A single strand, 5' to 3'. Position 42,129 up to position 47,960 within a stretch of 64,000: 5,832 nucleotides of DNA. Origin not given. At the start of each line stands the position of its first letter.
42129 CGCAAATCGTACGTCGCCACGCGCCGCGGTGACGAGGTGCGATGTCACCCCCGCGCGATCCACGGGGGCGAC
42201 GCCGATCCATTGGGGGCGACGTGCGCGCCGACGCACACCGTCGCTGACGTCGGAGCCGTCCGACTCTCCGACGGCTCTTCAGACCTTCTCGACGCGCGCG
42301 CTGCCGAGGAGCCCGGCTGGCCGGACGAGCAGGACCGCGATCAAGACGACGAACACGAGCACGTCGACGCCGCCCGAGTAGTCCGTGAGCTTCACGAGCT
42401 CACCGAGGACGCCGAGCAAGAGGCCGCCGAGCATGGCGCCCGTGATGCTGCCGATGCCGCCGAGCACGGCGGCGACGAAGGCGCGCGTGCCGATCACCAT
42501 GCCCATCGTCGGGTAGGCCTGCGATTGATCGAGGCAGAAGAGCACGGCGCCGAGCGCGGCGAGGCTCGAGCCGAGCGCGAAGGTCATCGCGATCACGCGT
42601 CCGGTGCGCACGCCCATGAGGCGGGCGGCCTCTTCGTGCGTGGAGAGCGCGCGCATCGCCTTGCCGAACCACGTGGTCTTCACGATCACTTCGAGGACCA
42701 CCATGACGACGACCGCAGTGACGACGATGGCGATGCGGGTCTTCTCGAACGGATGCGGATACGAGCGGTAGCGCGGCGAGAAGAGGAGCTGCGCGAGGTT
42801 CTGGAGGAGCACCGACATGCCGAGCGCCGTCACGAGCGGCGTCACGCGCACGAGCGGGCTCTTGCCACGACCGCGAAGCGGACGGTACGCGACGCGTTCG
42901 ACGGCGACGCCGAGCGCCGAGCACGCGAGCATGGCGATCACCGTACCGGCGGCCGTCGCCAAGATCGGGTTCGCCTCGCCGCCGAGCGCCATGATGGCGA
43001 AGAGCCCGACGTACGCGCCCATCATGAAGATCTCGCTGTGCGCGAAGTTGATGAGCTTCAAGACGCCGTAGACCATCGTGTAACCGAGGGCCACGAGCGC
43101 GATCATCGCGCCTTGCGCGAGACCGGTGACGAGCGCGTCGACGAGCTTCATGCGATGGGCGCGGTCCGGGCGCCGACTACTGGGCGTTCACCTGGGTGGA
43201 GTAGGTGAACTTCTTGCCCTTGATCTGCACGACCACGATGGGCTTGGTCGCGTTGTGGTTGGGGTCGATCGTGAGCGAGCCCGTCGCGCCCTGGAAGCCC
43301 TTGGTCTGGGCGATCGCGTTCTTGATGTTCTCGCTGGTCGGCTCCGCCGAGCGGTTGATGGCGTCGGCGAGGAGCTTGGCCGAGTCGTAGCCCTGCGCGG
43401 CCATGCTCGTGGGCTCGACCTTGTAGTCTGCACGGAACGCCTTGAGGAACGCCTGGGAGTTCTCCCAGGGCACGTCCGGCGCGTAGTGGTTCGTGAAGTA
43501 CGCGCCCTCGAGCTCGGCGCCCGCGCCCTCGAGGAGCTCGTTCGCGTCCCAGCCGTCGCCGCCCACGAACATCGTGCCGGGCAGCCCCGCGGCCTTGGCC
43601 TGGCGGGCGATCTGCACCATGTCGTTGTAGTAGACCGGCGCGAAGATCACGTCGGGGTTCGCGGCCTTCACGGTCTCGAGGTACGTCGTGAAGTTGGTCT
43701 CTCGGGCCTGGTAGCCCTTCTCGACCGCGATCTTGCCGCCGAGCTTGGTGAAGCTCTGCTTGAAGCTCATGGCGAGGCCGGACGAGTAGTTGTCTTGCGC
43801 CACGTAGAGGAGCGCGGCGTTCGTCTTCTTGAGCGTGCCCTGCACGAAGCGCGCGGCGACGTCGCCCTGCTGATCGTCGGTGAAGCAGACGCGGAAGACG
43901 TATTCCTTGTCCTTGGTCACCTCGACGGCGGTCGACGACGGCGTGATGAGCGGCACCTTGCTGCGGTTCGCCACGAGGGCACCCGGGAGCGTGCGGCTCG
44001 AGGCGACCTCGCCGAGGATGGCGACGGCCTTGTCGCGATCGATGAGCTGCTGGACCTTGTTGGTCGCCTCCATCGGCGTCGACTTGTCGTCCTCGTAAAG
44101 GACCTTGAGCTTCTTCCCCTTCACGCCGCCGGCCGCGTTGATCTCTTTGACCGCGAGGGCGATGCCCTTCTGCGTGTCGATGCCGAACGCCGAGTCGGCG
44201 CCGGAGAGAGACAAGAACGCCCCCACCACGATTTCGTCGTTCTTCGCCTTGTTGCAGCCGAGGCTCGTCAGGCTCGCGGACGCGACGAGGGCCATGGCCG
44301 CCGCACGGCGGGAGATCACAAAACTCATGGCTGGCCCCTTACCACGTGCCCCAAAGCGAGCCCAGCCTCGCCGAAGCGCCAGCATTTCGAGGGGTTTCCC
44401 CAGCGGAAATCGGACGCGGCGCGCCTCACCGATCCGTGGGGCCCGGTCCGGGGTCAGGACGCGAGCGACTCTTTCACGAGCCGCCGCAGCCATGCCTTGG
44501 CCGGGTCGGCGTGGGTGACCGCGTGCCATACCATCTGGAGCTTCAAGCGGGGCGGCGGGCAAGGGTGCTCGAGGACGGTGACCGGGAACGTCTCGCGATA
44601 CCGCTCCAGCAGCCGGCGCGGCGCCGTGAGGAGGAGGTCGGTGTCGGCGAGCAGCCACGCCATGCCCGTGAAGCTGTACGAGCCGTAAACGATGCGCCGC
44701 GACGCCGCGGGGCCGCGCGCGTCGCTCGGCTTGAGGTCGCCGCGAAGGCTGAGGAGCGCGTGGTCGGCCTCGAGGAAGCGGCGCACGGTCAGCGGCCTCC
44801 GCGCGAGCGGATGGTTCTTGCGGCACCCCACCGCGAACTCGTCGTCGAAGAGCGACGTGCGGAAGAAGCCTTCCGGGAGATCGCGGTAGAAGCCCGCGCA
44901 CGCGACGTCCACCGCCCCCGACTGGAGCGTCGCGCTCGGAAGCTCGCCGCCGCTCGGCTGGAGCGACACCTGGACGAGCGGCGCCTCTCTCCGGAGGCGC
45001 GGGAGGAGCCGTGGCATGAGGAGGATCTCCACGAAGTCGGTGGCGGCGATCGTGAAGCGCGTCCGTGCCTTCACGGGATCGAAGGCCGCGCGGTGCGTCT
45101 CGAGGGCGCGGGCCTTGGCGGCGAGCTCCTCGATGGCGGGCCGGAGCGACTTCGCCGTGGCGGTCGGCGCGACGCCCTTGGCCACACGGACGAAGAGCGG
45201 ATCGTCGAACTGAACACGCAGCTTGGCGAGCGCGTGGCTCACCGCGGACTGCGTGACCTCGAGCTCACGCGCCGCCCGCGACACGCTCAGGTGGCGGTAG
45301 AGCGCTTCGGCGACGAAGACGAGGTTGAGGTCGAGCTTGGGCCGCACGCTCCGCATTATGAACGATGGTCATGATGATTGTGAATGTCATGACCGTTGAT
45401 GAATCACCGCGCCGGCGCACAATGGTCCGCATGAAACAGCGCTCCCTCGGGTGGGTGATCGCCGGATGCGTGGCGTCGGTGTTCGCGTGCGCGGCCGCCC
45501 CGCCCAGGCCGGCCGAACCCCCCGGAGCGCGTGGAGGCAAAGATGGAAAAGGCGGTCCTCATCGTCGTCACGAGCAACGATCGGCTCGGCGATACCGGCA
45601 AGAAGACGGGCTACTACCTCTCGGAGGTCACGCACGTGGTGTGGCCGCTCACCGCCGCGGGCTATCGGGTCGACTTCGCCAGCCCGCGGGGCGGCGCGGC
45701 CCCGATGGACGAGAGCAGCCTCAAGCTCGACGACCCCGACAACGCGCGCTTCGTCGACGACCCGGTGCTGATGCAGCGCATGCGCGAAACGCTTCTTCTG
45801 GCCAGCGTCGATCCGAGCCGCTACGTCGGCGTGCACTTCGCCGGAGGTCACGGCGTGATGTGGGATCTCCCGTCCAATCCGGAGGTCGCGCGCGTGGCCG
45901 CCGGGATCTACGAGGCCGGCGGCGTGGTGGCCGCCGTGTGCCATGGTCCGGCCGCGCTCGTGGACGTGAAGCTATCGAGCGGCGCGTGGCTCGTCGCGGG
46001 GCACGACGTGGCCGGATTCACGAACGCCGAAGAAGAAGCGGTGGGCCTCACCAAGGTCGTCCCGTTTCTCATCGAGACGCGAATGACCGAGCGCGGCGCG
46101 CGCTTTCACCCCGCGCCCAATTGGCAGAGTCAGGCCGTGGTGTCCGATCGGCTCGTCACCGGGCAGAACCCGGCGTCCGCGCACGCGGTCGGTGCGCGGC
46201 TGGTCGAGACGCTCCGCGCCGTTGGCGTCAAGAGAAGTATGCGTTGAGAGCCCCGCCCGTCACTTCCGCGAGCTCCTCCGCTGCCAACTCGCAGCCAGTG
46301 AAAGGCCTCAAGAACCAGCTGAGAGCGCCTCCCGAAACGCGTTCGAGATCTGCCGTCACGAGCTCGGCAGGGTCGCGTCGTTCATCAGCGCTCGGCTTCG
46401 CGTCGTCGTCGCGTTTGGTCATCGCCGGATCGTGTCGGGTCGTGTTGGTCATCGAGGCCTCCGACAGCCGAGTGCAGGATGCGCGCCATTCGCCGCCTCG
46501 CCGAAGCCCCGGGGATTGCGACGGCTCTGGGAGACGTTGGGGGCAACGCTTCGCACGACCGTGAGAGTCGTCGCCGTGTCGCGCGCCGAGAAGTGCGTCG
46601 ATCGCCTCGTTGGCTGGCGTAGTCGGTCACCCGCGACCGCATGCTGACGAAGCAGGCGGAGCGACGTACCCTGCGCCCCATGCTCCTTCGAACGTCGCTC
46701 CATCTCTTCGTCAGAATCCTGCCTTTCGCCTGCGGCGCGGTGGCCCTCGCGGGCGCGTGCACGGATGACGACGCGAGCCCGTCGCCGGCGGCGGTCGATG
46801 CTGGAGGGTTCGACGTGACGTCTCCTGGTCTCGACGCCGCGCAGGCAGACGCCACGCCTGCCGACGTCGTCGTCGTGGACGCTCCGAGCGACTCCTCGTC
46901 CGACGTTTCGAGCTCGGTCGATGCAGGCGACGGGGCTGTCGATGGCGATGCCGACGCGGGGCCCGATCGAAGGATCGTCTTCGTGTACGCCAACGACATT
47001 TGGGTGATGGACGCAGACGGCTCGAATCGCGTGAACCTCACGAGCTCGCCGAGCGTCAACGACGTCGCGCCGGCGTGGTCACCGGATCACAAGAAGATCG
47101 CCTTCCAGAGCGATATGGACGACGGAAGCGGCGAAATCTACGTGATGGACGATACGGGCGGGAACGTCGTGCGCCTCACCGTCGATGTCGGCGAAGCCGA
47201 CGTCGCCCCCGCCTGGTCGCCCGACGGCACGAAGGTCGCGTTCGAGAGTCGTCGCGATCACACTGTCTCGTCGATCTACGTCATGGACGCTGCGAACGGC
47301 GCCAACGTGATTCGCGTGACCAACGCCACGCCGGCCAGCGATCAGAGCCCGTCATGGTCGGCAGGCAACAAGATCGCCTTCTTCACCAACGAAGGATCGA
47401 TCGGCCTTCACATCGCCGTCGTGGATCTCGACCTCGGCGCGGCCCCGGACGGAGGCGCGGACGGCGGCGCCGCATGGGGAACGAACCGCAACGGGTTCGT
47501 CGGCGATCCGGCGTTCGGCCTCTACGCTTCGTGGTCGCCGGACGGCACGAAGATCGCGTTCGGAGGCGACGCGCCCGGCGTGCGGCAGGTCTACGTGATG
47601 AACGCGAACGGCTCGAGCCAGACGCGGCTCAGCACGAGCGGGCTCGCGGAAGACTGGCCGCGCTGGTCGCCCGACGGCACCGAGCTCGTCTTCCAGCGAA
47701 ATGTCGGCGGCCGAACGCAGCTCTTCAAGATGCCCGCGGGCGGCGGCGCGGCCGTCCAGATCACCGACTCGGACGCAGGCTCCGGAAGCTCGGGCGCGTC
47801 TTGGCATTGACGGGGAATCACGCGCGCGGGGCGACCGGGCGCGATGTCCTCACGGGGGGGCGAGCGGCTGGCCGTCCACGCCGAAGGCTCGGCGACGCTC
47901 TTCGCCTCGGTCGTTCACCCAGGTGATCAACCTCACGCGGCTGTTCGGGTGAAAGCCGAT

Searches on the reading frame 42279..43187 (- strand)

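Call 10: search_protein_families(library=pfam, proteins=[window:42279-43187:-], max_evalue=0.001)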
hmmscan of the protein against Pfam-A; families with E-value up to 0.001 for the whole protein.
window:42279-43187:- (302 aa): 1 family
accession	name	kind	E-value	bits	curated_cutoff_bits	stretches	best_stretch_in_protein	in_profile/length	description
PF02653.21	BPD_transp_2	-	6.4e-36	124.3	26.8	1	19-286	2-269/269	Branched-chain amino acid transport system / permease component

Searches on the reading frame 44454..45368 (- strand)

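Call 54: search_protein_families(library=pfam, proteins=[window:44454-45368:-], max_evalue=0.0001)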
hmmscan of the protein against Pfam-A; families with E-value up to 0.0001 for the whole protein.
window:44454-45368:- (304 aa): 2 families
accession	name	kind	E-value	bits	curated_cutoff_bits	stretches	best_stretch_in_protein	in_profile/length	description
PF03466.25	LysR_substrate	-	2.7e-20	73.1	28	1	102-302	5-208/209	LysR substrate binding domain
PF00126.33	HTH_1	-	5.2e-16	58.8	26.6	1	19-72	6-59/60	Bacterial regulatory helix-turn-helix protein, lysR family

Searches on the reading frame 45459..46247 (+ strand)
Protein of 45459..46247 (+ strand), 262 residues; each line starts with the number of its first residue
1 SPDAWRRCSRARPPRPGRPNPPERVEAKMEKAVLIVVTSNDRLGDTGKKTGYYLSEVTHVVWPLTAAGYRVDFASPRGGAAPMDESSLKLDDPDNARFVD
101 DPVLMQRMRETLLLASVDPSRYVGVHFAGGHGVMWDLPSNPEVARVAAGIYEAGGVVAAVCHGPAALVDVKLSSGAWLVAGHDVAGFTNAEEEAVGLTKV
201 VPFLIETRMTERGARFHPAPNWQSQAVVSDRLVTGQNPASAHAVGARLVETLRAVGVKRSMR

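Call 54: search_protein_families(library=pfam, proteins=[window:45459-46247:+], max_evalue=0.0001)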
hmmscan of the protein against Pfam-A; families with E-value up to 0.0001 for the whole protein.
window:45459-46247:+ (262 aa): 1 family
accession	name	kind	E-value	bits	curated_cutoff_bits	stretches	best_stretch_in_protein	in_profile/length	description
PF01965.30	DJ-1_PfpI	-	4.6e-09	36.7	26.6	1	56-250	15-164/165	DJ-1/PfpI family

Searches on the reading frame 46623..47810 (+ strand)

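Call 54: search_protein_families(library=pfam, proteins=[window:46623-47810:+], max_evalue=0.0001)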
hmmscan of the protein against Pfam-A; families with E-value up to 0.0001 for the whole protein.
window:46623-47810:+ (395 aa): 3 families
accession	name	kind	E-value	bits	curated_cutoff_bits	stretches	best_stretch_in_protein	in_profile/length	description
PF07676.18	PD40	-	4e-30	103.5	20.9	3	138-174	3-38/38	WD40-like Beta Propeller Repeat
PF00930.27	DPPIV_N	-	1.1e-12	47.9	22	0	148-227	46-137/354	Dipeptidyl peptidase IV (DPP IV) N-terminal region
PF25174.1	Beta-prop_THOC3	-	1e-06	28.4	305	0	126-260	28-153/272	THOC3 beta-propeller domain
